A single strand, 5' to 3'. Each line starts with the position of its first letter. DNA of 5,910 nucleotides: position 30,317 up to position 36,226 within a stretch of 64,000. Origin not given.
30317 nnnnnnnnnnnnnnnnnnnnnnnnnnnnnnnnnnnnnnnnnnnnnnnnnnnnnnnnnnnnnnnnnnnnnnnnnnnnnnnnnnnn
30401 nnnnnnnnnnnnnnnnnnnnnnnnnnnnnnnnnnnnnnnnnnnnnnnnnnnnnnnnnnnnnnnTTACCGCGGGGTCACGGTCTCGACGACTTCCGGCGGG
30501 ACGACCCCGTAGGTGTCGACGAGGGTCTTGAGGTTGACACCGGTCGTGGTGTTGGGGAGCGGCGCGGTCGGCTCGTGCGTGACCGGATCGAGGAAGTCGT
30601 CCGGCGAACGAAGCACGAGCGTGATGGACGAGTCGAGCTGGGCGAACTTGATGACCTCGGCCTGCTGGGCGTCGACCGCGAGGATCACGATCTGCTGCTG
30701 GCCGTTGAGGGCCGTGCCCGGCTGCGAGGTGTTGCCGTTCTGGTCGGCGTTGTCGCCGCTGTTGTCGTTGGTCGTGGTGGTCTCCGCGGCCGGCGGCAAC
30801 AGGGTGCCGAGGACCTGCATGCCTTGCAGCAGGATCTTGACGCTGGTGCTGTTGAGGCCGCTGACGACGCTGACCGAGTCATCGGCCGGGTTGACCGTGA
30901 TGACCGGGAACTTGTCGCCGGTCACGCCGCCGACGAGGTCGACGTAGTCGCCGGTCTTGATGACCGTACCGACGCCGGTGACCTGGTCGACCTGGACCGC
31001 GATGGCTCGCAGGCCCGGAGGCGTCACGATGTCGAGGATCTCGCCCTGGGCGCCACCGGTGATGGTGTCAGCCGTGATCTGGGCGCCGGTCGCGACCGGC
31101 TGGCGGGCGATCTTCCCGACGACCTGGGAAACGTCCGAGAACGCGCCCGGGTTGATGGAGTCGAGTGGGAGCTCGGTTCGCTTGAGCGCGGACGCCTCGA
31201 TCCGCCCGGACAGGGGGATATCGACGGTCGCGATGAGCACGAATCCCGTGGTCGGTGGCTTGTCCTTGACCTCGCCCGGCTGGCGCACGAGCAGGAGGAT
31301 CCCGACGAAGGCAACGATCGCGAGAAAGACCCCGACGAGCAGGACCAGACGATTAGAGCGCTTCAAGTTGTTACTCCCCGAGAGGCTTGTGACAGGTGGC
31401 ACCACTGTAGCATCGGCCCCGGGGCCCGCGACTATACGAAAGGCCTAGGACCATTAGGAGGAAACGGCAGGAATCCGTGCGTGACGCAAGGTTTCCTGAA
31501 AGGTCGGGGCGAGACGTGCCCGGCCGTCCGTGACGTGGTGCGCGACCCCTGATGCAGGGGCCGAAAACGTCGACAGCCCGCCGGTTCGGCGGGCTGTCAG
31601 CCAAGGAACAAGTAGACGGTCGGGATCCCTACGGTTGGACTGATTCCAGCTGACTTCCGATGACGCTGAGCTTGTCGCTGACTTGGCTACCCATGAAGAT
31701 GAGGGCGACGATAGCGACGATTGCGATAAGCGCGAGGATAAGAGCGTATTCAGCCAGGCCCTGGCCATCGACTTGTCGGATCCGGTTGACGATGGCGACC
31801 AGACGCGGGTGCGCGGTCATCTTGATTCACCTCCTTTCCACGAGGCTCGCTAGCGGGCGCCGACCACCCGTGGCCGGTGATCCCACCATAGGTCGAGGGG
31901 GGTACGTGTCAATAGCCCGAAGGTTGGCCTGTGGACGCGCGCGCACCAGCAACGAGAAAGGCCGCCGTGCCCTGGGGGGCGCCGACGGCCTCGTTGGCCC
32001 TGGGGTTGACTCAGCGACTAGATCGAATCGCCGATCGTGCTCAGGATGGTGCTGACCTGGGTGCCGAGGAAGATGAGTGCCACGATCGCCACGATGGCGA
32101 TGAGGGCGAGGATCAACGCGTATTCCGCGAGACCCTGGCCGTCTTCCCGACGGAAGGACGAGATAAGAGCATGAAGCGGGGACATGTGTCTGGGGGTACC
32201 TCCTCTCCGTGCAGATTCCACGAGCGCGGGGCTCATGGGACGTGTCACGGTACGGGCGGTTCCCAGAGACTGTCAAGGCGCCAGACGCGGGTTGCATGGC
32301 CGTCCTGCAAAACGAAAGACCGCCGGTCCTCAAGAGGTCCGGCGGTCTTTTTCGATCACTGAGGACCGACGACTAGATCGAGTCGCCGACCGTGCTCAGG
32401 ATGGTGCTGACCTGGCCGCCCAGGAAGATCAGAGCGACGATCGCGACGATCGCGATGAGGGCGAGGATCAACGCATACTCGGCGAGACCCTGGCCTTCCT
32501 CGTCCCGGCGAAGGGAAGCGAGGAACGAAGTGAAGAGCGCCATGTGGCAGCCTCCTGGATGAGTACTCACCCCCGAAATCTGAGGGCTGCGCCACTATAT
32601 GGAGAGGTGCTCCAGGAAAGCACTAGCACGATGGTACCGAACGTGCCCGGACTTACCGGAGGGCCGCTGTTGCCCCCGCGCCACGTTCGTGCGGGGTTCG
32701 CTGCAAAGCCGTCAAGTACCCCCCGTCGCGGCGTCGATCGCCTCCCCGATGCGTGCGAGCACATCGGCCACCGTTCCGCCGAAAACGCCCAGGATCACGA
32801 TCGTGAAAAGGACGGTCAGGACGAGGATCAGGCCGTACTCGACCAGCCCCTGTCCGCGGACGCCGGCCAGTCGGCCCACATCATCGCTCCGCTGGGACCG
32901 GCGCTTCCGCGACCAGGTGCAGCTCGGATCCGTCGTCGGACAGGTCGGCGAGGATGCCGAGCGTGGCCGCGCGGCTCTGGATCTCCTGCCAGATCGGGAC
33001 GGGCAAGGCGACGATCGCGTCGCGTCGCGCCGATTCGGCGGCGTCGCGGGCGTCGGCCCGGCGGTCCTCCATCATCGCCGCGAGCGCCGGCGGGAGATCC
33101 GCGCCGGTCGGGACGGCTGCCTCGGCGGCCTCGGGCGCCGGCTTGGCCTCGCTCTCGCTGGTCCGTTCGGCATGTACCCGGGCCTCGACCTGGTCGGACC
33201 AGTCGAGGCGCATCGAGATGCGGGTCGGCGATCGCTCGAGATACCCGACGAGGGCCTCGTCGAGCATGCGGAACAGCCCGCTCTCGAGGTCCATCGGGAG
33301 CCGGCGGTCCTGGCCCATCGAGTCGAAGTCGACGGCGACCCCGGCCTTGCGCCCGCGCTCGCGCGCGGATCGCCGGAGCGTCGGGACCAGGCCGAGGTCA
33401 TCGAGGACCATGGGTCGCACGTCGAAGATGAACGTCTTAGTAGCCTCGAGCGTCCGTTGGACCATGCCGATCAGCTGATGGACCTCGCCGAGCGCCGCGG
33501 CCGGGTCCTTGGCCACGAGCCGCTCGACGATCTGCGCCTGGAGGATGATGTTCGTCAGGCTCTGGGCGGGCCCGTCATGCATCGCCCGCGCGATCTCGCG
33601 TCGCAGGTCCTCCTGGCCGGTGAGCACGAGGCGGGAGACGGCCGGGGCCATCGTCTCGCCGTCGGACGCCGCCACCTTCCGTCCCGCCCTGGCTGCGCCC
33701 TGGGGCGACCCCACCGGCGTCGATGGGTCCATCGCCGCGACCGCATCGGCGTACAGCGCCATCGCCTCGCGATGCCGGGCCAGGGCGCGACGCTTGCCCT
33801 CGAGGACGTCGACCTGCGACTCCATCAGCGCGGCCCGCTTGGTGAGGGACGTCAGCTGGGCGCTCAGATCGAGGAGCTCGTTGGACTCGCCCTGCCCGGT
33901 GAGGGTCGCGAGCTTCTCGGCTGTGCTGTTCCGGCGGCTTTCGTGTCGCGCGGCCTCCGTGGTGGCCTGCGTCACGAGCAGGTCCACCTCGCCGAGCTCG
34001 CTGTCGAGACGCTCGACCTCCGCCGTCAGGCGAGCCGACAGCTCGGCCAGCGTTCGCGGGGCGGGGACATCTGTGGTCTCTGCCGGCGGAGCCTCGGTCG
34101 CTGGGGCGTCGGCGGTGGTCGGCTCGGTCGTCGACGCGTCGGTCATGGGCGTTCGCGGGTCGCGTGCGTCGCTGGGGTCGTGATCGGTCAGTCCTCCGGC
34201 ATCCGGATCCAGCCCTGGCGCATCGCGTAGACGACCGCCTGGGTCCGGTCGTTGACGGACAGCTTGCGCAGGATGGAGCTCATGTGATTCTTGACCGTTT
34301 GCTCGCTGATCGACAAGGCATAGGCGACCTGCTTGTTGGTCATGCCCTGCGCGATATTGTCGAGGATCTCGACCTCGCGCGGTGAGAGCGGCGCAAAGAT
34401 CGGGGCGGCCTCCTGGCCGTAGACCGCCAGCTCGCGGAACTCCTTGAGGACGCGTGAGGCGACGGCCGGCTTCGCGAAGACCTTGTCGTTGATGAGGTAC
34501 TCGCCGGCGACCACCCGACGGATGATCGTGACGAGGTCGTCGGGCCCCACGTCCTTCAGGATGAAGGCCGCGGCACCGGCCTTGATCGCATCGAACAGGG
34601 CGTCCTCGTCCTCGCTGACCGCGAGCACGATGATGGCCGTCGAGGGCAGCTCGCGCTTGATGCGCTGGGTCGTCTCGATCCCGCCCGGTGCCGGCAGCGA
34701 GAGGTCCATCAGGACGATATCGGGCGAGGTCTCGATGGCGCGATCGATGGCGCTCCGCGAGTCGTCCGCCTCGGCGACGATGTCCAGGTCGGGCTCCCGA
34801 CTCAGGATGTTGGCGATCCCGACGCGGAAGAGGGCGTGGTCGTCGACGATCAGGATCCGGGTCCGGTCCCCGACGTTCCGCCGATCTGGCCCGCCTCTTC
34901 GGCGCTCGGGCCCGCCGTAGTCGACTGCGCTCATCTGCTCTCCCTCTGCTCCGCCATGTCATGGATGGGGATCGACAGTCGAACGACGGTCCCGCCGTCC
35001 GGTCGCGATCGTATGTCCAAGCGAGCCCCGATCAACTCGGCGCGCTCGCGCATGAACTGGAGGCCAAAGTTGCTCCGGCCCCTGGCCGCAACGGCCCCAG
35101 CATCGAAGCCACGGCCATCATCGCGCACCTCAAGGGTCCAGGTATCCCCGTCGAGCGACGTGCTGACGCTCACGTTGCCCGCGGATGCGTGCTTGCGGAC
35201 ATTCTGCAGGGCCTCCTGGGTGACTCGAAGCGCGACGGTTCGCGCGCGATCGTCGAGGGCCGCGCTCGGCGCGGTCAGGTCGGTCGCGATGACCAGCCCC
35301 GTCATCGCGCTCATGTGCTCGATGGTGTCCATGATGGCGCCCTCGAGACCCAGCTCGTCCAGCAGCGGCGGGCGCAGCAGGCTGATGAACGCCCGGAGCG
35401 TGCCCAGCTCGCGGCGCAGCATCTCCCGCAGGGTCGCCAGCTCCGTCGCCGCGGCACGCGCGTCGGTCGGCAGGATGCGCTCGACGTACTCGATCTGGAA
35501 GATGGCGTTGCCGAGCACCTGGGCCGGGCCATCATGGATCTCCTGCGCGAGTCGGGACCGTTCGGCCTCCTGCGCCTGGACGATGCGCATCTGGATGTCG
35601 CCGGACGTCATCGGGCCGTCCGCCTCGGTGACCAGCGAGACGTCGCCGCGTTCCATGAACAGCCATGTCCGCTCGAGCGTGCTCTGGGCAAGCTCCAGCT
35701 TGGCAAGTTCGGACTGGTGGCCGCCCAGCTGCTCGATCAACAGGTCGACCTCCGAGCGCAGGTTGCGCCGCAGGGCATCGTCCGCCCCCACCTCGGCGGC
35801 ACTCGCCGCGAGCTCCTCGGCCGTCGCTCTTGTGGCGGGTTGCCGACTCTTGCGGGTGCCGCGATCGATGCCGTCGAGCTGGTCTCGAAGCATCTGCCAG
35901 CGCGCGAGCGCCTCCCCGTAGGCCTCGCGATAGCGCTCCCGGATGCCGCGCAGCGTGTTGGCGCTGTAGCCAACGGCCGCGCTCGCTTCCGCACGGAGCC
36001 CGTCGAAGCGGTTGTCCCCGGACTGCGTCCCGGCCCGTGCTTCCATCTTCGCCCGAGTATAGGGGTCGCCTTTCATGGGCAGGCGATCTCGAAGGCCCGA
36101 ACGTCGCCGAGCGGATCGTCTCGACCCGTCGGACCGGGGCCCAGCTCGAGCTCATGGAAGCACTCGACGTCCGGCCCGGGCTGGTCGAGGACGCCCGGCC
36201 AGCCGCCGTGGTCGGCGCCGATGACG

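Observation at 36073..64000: A 28-kb envelope-glycan island packed with GT-C/GT87 enzymes, phosphotransferase-like paralogs and polyprenol-phosphate-sugar synthases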

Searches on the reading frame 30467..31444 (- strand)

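Call 9: search_protein_families(library=pfam, proteins=[window:30467-31444:-], max_evalue=0.01)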
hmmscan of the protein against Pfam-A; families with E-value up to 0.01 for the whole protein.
window:30467-31444:- (326 aa): 2 families
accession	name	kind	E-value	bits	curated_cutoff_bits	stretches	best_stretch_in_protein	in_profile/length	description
PF16976.10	RcpC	-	1.3e-13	51.3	28.8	1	138-279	4-114/114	Flp pilus assembly protein RcpC/CpaB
PF08666.17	SAF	-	1.3e-06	29.3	21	1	69-128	3-62/63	SAF domain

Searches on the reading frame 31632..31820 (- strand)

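Call 85: search_protein_families(library=pfam, proteins=[window:31632-31820:-], max_evalue=0.01)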
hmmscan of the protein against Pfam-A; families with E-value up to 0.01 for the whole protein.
window:31632-31820:- (63 aa): 1 family
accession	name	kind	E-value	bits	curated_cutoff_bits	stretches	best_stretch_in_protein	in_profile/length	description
PF04964.19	Flp_Fap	-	0.00036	20.7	32.2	1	24-56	12-44/46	Flp/Fap pilin component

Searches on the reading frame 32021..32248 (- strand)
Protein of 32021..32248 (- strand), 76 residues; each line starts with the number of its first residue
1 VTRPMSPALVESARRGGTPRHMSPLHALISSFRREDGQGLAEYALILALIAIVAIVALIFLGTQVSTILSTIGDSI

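Call 85: search_protein_families(library=pfam, proteins=[window:32021-32248:-], max_evalue=0.01)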
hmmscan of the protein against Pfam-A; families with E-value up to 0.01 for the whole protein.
window:32021-32248:- (76 aa): 1 family
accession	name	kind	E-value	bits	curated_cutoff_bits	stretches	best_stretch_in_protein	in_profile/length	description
PF04964.19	Flp_Fap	-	0.00028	21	32.2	1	42-75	12-45/46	Flp/Fap pilin component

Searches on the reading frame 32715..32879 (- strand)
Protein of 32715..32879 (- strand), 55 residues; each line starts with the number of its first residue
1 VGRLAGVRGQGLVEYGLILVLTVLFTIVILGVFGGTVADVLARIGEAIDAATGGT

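Call 85: search_protein_families(library=pfam, proteins=[window:32715-32879:-], max_evalue=0.01)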
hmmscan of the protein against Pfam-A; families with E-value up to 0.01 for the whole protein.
window:32715-32879:- (55 aa): 1 family
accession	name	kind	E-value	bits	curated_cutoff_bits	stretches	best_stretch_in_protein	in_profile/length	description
PF04964.19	Flp_Fap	-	0.0076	16.5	32.2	1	13-48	11-46/46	Flp/Fap pilin component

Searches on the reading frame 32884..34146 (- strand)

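Call 36: search_protein_families(library=pfam, proteins=[window:32884-34146:-], max_evalue=0.001)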
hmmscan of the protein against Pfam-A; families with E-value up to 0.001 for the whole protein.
window:32884-34146:- (421 aa): 1 family
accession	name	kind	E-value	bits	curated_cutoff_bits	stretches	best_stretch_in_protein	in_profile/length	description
PF07730.19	HisKA_3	-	2.5e-12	47.6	24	1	182-248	2-68/68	Histidine kinase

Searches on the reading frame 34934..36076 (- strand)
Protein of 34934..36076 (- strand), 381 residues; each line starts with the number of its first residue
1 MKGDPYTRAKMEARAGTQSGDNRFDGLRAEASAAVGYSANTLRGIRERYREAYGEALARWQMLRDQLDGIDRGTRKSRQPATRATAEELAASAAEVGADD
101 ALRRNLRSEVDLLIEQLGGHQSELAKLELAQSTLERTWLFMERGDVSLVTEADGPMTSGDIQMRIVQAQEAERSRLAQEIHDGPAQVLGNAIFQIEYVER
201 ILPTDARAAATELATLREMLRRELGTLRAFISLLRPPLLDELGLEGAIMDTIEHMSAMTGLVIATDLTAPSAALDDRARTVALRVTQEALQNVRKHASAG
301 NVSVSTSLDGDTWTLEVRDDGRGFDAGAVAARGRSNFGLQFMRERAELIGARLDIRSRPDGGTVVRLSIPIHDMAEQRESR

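Call 7: search_protein_families(library=pfam, proteins=[window:34934-36076:-], max_evalue=0.01)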
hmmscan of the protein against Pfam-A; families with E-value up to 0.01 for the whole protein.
window:34934-36076:- (381 aa): 3 families
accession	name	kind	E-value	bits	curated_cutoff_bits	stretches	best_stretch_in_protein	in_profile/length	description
PF02518.31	HATPase_c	-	9.8e-14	52.2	26.4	1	284-371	8-109/111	Histidine kinase-, DNA gyrase B-, and HSP90-like ATPase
PF07730.19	HisKA_3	-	2.1e-13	51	24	1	172-238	1-67/68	Histidine kinase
PF13581.12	HATPase_c_2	-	1.4e-05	25.6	27.4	1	286-368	36-126/127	Histidine kinase-like ATPase domain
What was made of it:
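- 34931..36076 (-): HisKA_3 histidine kinase. A second HisKA_3 kinase lies at 32881-34146 (-). HisKA_3 and HATPase_c (call 7).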
